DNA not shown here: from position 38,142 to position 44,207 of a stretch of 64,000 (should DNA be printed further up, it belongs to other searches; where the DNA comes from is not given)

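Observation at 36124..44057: Translationally coupled four-gene operon headed by a 1921-aa lipoprotein with a pre-toxin-like C-terminus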

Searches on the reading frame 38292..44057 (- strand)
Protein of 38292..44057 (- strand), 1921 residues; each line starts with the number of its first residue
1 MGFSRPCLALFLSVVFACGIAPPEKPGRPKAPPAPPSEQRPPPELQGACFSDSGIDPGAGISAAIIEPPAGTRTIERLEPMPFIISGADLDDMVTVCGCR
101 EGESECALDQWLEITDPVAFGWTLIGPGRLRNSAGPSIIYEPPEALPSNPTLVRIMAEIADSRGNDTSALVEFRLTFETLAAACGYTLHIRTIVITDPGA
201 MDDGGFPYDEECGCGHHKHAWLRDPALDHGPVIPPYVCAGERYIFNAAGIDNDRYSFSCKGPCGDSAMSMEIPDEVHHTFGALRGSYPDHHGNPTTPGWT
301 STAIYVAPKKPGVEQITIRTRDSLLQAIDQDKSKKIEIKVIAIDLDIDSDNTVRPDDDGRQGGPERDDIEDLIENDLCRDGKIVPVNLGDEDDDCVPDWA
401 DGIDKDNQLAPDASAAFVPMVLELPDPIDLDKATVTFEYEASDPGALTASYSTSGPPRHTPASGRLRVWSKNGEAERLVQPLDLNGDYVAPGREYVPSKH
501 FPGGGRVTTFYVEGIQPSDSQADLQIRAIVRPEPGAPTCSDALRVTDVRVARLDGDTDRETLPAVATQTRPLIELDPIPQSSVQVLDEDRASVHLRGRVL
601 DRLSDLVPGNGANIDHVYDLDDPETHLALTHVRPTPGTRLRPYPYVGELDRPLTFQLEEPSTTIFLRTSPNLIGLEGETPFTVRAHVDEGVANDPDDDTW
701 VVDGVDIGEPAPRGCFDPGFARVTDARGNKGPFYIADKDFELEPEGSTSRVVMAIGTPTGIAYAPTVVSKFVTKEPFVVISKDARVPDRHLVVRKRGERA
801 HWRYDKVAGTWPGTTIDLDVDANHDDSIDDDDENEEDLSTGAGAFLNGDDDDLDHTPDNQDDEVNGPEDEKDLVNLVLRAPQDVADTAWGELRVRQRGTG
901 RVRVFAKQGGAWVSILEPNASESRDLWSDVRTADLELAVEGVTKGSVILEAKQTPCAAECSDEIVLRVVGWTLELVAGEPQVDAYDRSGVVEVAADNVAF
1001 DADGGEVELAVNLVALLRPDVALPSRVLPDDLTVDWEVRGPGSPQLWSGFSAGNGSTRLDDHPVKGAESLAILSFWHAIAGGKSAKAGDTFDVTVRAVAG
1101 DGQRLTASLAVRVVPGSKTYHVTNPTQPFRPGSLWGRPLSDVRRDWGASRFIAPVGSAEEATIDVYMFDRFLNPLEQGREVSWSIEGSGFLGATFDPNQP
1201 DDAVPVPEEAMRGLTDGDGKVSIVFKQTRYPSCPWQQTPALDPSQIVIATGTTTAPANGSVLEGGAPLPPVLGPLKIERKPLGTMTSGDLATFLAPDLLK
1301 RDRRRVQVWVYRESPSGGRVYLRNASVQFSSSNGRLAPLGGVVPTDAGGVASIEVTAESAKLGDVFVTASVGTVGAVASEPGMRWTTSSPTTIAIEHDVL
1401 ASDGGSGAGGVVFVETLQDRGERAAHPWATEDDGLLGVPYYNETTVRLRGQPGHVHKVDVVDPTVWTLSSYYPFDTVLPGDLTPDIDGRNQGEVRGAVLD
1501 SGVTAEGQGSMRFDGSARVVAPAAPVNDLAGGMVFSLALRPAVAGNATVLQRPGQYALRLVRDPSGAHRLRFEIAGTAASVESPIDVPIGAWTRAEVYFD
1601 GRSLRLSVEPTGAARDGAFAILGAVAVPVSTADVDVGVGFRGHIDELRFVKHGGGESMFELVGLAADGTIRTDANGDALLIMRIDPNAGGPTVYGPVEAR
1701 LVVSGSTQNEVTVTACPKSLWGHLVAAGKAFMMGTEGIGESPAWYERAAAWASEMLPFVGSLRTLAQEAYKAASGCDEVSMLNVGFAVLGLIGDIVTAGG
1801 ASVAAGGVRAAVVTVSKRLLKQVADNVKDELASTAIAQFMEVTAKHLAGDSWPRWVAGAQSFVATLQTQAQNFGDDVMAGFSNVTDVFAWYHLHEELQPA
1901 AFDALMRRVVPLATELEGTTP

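Call 7: search_protein_families(library=pfam, proteins=[window:38292-44057:-], max_evalue=0.1)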
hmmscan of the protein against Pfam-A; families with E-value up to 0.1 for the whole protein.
window:38292-44057:- (1921 aa): 3 families
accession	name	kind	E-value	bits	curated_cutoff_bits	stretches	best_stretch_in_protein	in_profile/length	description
PF08527.15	PAD_M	-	3.7e-05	23.8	24.8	1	816-942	3-140/159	Protein-arginine deiminase (PAD) middle domain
PF02369.22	Big_1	-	0.00066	20.2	34.9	1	1322-1374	33-84/93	Bacterial Ig-like domain (group 1)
PF13385.13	Laminin_G_3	-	0.01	16.4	27.6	0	1541-1649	27-140/151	Concanavalin A-like lectin/glucanases superfamily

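Call 8: search_protein_families(library=ncbifam, proteins=[window:38292-44057:-], max_evalue=0.1)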
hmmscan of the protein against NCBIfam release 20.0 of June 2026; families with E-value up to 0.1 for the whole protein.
window:38292-44057:- (1921 aa): 1 family
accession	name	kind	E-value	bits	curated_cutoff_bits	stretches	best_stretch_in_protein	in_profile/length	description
TIGR03651.1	circ_ocin_uber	subfamily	0.008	16.5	30.7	1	1785-1822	27-65/73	circular bacteriocin, circularin A/uberolysin family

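Call 11: find_homologous_proteins(query=window:38292-44057:-)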
Query window:38292-44057:- (1921 aa): 4 proteins with E <= 0.001 among 8000 candidates.
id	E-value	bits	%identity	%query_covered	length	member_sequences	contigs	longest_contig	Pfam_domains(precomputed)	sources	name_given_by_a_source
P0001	1.0e-270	920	32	99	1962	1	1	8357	-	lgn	-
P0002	3.7e-33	132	36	11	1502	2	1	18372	-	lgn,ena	-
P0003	1.7e-18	83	28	25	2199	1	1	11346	PF01839.30,PF07591.16,PF18884.6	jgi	jgi:hypothetical protein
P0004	8.9e-9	51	28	12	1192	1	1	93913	-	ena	-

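Call 17: find_encoding_contigs(protein=P0001, flank=10000)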
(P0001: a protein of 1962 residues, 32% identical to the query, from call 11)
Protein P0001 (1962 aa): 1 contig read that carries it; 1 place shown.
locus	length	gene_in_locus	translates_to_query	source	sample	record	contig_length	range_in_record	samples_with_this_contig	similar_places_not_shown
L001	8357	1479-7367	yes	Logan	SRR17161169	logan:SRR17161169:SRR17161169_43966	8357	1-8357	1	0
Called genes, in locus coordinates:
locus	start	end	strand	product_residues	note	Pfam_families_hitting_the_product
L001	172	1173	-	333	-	PF08545:ACP_syn_III, PF08541:ACP_syn_III_C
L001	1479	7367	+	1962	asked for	-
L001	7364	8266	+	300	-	-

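Call 28: find_related_loci(query=A1, collection=genome_contigs, flank=10000)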
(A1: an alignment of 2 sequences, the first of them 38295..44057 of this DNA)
Query A1 (1921 aa) in genome_contigs; peptide patterns used: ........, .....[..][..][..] (x = any residue, [..] = any of these).
212 stretches matched a pattern; 24 encode a relative of the query (tblastn E <= 1e-3); 24 distinct loci.
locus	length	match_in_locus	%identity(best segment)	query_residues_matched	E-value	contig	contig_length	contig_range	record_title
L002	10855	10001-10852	34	333-615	7e-29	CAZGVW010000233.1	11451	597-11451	MAG TPA_asm: uncultured Phycisphaeraceae bacterium isolate binchicken_co31_39 genome assembly, contig: k141_4618380, who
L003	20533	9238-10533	37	333-561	2e-26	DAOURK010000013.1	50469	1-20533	MAG TPA_asm: Pseudomonadota bacterium isolate CSMAG_150 CSMAG_150_k141_107916_length_50469_cov_1267.8914, whole genome s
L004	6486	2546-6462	38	342-548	4e-26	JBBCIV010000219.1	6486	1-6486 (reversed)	MAG: Phycisphaerae bacterium isolate MAG_CPA_08 P10A_000000082392, whole genome shotgun sequence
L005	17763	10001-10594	37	364-546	2e-26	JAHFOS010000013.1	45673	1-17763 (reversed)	MAG: bacterium isolate nzgw509 NODE_840_length_45674_cov_4.180120, whole genome shotgun sequence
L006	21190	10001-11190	43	335-554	9e-23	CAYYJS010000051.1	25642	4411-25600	MAG TPA_asm: uncultured Victivallales bacterium isolate SRP272421_co2_539 genome assembly, contig: NODE_4862_length_2564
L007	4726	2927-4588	26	61-477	2e-21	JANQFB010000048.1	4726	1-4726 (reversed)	MAG: Chitinophagales bacterium isolate PL23a_bin.6 k99_4712553, whole genome shotgun sequence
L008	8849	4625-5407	31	334-606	4e-21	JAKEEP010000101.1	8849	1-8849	MAG: Phycisphaerales bacterium isolate PMV_1.43 PMV_1.43.k101_418387, whole genome shotgun sequence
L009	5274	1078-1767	32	342-560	1e-20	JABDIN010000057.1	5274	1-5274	MAG: Desulfobacteraceae bacterium isolate DS_bin_10 k127_456188, whole genome shotgun sequence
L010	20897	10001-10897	29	233-522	2e-19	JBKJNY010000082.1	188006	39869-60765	MAG: Pirellulaceae bacterium isolate ant_bin.39 S1Ck117_5621325_flag_0_multi_26.5836_len_188006, whole genome shotgun se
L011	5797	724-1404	30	336-574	2e-19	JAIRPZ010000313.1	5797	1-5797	MAG: Planctomycetaceae bacterium isolate Cf509_bin67 k119_1353183, whole genome shotgun sequence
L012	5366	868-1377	35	336-560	4e-18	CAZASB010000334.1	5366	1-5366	MAG TPA_asm: uncultured Planctomycetaceae bacterium isolate binchicken_co139_554 genome assembly, contig: NODE_37987_len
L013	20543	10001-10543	33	332-520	2e-17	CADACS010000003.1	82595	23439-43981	MAG: uncultured planctomycete isolate RUG13182 genome assembly, contig: RUG13182_asm_3, whole genome shotgun sequence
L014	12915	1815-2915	29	288-614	1e-15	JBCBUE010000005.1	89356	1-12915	MAG: Planctomycetota bacterium isolate J06639_9 NODE_5_length_89356_cov_9.625421, whole genome shotgun sequence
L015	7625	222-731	32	333-515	3e-15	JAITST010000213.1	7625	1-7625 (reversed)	MAG: Planctomycetaceae bacterium isolate Rs511_bin15 k119_2169109, whole genome shotgun sequence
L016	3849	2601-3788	29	331-561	6e-14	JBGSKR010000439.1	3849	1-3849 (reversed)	MAG: Mariniblastus sp. isolate JTS-AC186 k141_2547143, whole genome shotgun sequence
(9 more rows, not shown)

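Call 81: search_solved_structures(query=window:38295-44057:-, max_evalue=1)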
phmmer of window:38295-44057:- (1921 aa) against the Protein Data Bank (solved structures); distinct sequences matched with E-value up to 1: 0.

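Call 82: search_protein_families(library=padloc, proteins=[window:38295-44057:-], max_evalue=0.1)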
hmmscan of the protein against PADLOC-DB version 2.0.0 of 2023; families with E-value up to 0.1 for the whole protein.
window:38295-44057:- (1921 aa): 0 families
